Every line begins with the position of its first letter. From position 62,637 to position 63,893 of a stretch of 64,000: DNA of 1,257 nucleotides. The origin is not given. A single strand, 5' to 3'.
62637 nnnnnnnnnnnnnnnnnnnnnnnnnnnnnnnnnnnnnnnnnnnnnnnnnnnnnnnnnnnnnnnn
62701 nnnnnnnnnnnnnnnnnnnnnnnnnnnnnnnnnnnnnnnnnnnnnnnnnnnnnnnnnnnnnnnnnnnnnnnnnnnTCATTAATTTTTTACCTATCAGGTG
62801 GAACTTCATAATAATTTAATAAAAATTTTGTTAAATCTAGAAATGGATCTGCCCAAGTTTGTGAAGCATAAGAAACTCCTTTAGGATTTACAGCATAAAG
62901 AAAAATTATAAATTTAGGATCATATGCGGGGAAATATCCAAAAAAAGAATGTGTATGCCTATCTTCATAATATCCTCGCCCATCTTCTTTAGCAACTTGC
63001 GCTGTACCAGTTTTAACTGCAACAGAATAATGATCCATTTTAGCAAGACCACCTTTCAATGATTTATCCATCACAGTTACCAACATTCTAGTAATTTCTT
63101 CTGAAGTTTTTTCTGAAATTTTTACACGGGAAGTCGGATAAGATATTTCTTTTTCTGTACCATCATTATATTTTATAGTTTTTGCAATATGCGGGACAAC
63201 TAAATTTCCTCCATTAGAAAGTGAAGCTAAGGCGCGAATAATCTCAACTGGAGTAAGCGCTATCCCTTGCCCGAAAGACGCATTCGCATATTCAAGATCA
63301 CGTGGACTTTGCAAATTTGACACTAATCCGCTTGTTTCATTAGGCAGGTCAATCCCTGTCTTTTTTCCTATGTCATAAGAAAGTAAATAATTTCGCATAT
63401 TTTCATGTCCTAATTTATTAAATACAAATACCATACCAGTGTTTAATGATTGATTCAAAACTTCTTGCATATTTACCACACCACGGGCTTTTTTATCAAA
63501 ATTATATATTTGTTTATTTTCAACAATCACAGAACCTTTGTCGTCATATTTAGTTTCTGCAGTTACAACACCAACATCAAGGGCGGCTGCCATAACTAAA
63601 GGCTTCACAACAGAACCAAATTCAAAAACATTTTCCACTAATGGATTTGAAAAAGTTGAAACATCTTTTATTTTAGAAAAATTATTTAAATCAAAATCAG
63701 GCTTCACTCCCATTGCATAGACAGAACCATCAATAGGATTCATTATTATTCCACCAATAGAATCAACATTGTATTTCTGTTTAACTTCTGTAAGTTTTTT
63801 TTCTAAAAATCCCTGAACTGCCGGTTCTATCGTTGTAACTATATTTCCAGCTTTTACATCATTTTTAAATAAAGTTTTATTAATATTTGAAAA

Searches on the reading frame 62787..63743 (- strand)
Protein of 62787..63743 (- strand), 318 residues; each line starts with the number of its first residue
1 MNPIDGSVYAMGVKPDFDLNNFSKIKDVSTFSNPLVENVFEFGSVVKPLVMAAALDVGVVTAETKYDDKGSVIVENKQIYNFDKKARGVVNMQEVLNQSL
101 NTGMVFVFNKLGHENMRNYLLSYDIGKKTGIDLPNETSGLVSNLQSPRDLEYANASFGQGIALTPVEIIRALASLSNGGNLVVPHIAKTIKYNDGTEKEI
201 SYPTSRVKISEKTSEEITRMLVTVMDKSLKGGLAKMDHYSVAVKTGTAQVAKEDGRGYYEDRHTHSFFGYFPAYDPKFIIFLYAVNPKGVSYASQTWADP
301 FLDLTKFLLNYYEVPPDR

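Call 92: find_encoding_contigs(protein=window:62787-63743:-, flank=10000, max_places=1)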
Protein window:62787-63743:- (318 aa): no gene with exactly this product is on record in the collection.
